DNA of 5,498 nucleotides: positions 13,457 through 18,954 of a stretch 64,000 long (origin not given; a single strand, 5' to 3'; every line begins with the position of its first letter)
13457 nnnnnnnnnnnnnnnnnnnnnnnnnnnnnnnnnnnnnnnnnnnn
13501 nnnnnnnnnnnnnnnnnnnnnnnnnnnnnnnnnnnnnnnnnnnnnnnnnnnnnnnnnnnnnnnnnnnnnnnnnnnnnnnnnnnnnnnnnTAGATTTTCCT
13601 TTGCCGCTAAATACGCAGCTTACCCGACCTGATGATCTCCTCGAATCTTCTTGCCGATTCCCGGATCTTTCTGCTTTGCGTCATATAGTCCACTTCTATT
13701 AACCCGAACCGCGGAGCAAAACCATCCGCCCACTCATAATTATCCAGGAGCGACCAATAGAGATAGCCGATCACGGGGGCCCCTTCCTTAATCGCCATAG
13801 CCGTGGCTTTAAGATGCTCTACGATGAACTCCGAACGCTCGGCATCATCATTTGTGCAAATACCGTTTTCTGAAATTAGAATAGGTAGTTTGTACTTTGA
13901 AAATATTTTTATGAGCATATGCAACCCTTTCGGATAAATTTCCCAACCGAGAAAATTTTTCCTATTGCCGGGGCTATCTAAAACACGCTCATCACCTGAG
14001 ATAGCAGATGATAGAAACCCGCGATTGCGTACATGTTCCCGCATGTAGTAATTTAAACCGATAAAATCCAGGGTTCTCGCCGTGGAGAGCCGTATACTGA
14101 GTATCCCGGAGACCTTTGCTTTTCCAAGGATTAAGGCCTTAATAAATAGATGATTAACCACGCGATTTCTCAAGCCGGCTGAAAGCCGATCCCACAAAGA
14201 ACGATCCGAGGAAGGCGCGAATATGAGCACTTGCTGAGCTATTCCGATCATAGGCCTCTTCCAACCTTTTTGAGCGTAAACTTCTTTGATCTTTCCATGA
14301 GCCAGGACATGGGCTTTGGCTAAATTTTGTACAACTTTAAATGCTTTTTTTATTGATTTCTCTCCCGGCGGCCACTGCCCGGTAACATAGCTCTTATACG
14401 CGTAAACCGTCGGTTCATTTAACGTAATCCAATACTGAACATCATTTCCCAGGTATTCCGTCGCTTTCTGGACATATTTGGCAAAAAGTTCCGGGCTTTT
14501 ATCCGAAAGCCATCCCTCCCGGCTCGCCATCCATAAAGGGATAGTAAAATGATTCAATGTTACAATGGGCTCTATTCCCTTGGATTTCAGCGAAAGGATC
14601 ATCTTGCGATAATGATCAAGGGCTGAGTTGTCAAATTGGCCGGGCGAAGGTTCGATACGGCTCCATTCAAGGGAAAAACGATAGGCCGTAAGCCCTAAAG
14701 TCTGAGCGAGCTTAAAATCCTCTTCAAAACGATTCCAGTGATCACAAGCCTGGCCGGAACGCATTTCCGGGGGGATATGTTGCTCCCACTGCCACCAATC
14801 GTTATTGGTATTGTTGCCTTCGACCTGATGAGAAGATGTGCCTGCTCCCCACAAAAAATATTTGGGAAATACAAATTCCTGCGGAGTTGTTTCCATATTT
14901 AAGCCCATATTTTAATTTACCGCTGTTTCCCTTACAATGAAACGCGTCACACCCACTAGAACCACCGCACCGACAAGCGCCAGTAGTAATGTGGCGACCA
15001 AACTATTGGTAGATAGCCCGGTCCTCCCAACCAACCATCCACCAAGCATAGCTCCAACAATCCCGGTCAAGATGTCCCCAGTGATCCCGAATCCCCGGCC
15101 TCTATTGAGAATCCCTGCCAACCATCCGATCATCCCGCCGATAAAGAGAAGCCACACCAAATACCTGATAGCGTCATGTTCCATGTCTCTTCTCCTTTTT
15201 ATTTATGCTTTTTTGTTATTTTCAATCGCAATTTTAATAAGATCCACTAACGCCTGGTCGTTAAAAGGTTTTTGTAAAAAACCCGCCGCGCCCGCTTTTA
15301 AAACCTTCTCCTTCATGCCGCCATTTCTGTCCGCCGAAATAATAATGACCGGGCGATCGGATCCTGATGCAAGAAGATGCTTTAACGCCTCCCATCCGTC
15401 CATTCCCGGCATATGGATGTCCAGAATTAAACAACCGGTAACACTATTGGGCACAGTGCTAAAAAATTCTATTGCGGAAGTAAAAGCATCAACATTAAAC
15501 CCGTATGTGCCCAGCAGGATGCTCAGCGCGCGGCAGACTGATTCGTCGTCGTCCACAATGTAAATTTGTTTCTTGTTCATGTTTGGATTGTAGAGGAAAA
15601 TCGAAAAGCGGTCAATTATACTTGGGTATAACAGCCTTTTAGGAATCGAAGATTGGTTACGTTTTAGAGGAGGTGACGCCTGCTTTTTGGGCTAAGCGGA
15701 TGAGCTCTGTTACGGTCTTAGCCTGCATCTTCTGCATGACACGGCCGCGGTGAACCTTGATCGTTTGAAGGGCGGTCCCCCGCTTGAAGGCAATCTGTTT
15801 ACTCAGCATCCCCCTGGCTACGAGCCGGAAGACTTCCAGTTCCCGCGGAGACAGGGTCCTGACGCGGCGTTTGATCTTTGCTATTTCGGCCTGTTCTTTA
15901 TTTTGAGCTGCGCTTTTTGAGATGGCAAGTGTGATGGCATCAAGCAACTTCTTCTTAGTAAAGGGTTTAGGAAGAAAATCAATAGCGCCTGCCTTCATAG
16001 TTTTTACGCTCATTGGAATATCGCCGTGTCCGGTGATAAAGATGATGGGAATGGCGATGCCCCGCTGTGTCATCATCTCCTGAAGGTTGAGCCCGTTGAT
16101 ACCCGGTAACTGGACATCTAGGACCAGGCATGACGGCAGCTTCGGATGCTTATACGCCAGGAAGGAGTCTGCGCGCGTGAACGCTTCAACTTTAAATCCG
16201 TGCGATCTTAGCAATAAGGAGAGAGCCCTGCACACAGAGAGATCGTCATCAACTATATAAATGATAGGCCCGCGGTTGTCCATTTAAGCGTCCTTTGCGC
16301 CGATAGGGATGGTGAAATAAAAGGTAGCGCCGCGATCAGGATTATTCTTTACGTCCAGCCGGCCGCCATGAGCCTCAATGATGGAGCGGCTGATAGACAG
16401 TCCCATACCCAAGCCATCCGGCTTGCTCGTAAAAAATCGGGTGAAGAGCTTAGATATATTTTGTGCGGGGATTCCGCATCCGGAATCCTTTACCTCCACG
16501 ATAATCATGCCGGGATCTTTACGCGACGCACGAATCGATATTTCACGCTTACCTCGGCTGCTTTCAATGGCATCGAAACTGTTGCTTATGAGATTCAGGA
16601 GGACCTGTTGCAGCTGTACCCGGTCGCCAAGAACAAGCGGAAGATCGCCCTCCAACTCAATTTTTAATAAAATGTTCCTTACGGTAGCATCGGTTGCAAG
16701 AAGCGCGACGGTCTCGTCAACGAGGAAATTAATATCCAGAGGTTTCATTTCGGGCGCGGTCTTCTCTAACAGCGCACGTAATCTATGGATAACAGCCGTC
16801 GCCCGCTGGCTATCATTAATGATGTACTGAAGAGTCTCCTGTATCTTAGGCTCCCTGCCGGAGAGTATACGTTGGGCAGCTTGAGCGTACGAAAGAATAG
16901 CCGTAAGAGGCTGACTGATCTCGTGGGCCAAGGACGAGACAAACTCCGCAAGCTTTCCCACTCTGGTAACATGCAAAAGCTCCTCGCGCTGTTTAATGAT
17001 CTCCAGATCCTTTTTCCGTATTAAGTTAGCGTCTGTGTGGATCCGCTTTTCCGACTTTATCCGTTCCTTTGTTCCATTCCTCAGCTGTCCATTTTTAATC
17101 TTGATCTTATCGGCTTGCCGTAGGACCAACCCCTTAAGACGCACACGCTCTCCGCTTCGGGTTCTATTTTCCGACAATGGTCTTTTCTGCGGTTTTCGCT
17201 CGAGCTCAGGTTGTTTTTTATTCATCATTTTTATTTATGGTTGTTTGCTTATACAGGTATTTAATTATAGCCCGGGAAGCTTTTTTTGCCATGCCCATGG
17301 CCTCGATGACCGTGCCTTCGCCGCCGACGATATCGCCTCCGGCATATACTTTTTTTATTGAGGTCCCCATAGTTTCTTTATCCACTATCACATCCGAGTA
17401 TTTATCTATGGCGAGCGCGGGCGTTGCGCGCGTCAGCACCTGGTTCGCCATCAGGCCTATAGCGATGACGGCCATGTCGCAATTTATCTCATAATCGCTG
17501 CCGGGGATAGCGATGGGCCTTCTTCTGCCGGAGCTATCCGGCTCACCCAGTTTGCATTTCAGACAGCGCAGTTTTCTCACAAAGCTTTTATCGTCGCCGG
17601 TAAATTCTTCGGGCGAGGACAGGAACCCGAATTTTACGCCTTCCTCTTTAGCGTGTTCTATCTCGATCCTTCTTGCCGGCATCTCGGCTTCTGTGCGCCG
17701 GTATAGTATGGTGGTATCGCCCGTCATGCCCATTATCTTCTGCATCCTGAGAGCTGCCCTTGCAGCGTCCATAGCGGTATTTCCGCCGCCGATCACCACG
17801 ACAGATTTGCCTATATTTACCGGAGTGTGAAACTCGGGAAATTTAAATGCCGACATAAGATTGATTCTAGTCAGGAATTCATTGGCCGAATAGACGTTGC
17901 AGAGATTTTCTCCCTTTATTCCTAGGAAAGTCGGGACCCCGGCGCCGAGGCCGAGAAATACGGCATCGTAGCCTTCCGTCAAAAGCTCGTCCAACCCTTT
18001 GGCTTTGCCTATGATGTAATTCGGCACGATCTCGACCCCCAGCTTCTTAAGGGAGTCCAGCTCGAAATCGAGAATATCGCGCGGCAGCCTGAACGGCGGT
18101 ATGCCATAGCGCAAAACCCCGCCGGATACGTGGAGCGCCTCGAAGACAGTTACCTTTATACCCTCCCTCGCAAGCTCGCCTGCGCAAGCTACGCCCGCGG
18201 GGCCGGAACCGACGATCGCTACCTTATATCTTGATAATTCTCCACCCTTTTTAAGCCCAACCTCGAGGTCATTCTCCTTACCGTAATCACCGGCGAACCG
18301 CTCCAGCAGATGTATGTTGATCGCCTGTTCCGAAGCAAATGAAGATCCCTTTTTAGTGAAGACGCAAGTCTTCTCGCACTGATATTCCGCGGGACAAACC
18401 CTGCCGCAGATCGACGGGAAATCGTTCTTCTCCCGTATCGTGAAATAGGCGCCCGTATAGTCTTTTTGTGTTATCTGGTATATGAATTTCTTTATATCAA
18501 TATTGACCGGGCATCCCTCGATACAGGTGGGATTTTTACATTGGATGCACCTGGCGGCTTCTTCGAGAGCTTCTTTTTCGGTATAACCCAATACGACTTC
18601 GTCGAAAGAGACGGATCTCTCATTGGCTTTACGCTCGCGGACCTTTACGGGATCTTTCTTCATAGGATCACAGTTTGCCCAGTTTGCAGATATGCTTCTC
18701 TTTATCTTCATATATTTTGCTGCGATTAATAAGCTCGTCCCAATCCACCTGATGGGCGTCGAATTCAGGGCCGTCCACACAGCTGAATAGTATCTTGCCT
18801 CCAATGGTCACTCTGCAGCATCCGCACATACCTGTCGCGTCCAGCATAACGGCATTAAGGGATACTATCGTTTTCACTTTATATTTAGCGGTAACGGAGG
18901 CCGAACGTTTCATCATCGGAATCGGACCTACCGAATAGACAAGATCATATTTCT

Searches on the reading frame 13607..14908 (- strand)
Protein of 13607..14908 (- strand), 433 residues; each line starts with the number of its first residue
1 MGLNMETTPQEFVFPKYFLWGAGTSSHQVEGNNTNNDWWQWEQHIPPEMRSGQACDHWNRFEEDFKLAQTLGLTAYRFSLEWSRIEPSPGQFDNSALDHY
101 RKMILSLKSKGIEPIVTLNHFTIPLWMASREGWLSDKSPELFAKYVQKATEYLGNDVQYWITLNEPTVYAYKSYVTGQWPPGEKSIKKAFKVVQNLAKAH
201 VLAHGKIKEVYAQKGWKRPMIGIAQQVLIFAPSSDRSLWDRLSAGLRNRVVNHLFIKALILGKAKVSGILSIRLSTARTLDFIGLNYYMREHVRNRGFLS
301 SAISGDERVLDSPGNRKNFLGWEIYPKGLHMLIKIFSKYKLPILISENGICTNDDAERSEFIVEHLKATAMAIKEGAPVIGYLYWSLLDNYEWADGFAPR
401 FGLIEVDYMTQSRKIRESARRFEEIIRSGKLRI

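Call 7: search_protein_families(library=pfam, proteins=[window:13607-14908:-], max_evalue=0.001)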
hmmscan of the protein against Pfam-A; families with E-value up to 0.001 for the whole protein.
window:13607-14908:- (433 aa): 2 families
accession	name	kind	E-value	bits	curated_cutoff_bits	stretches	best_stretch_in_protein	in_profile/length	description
PF00232.24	Glyco_hydro_1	-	3.9e-86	289.7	22.6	1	12-428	3-450/453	Glycosyl hydrolase family 1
PF02449.21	Glyco_hydro_42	-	1.4e-05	25.1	21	1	59-130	10-79/376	Beta-galactosidase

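Call 56: search_protein_families(library=ncbifam, proteins=[window:13607-14908:-], max_evalue=0.00001)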
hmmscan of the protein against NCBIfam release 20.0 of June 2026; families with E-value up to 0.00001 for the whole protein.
window:13607-14908:- (433 aa): 8 families
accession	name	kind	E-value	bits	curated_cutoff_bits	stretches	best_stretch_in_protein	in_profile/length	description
TIGR03356.1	BGL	equivalog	5.6e-93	312.2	478.5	1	14-421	1-426/427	GH1 family beta-glucosidase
NF041004.1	Beta_gal_BgaS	equivalog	2e-71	241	475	2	93-428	124-465/479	beta-galactosidase BgaS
NF010036.0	PRK13511.1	subfamily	2.4e-65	220.9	610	1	13-427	4-464/469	6-phospho-beta-galactosidase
TIGR01233.1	lacG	equivalog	7.4e-55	186.7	561.2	2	14-264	4-253/472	6-phospho-beta-galactosidase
NF011589.0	PRK15014.1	subfamily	5.3e-32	111.7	686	2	53-165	63-178/477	6-phospho-beta-glucosidase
NF007356.0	PRK09852.1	subfamily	7.3e-31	107.4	623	2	51-171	63-186/474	6-phospho-beta-glucosidase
NF007158.0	PRK09593.1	subfamily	1.4e-27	96.6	639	2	53-168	67-185/478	6-phospho-beta-glucosidase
NF007154.0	PRK09589.1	subfamily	6.3e-27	94.5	624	2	53-165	61-176/476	6-phospho-beta-glucosidase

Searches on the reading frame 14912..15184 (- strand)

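Call 7: search_protein_families(library=pfam, proteins=[window:14912-15184:-], max_evalue=0.001)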
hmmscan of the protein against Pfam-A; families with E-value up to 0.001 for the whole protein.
window:14912-15184:- (90 aa): 1 family
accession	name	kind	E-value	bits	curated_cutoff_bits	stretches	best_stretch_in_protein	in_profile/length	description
PF04226.18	Transgly_assoc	-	1.5e-09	38.4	25.3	1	38-85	1-49/49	Transglycosylase associated protein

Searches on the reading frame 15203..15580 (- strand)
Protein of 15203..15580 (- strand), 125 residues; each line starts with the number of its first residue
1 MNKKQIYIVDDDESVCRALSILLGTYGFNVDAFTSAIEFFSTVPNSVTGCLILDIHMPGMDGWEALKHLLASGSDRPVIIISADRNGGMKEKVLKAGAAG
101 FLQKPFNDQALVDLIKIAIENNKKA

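Call 7: search_protein_families(library=pfam, proteins=[window:15203-15580:-], max_evalue=0.001)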
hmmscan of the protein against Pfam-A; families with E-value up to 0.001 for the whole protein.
window:15203-15580:- (125 aa): 2 families
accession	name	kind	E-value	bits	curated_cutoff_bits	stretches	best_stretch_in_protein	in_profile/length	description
PF00072.30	Response_reg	-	8.8e-26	90.7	30.2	1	6-115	1-110/111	Response regulator receiver domain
PF06490.17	FleQ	-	0.00031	21.5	22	1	5-118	1-106/108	Flagellar regulatory protein FleQ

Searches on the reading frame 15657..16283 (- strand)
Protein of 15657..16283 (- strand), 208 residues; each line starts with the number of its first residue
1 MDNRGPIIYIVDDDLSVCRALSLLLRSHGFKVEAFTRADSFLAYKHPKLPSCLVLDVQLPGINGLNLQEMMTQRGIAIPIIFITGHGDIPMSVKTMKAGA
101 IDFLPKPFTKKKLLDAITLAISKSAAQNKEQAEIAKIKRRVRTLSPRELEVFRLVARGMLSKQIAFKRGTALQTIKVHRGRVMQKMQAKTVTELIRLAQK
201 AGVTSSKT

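Call 7: search_protein_families(library=pfam, proteins=[window:15657-16283:-], max_evalue=0.001)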
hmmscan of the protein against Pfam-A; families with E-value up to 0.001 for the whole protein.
window:15657-16283:- (208 aa): 2 families
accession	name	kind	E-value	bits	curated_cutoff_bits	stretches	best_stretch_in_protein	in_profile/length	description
PF00072.30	Response_reg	-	6.3e-27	94.4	30.2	1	8-117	1-110/111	Response regulator receiver domain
PF00196.25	GerE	-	5.3e-15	55.2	23.5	1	143-198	2-57/57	Bacterial regulatory proteins, luxR family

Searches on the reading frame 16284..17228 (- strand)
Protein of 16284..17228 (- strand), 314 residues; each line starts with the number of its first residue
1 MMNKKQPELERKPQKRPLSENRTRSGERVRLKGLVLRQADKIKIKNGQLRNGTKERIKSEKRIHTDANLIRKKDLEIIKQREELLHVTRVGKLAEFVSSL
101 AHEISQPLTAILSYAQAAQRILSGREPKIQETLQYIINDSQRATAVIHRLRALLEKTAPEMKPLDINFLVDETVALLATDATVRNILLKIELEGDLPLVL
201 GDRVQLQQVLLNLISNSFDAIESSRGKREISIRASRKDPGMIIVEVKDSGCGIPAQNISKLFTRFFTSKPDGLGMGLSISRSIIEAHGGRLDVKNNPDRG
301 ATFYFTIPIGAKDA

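Call 7: search_protein_families(library=pfam, proteins=[window:16284-17228:-], max_evalue=0.001)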
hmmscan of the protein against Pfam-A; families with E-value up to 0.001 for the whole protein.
window:16284-17228:- (314 aa): 3 families
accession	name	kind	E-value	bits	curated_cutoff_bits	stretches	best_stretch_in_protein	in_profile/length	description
PF02518.31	HATPase_c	-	1.5e-27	96.6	26.4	1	201-309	1-109/111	Histidine kinase-, DNA gyrase B-, and HSP90-like ATPase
PF00512.31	HisKA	-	1.1e-10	41.8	26.9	1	93-153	2-60/66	His Kinase A (phospho-acceptor) domain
PF14501.12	HATPase_c_5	-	3e-05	24.3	22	1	204-297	4-92/102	GHKL domain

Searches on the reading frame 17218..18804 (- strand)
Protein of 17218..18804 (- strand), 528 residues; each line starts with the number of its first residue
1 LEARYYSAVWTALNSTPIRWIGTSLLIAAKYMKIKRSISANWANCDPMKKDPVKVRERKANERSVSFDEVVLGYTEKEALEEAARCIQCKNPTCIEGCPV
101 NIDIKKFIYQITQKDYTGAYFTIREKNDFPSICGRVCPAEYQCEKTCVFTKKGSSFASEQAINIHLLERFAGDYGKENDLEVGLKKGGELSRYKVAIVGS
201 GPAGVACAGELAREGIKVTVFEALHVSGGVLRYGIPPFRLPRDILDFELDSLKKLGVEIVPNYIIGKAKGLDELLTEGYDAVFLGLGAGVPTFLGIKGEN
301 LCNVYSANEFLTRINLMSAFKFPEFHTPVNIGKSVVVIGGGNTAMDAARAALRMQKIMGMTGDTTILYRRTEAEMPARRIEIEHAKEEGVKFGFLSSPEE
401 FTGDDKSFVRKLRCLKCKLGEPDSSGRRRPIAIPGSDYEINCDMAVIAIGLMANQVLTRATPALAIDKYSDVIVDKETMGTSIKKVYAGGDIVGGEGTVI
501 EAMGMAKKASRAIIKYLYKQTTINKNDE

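Call 50: search_protein_families(library=pfam, proteins=[window:17218-18804:-], max_evalue=0.00001)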
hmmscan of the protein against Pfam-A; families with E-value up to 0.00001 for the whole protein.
window:17218-18804:- (528 aa): 7 families
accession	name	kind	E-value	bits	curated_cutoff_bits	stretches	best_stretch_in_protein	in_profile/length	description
PF14691.11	Fer4_20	-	1.6e-37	128.2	25.8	1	65-178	3-111/113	Dihydroprymidine dehydrogenase domain II, 4Fe-4S cluster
PF07992.20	Pyr_redox_2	-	6.1e-32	111.6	26.1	1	193-505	1-290/291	Pyridine nucleotide-disulphide oxidoreductase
PF00070.33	Pyr_redox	-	2e-11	44.7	22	0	194-225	1-32/82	Pyridine nucleotide-disulphide oxidoreductase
PF13738.12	Pyr_redox_3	-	1.2e-09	38.3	30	0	320-364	154-196/305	Pyridine nucleotide-disulphide oxidoreductase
PF13450.12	NAD_binding_8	-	4.8e-07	30.4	21.9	1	197-230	1-34/68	NAD(P)-binding Rossmann-like domain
PF01494.25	FAD_binding_3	-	5.1e-06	26.4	22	0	193-224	2-33/349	FAD binding domain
PF12831.13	FAD_oxidored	-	9.7e-06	25.6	27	0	195-231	2-38/416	FAD dependent oxidoreductase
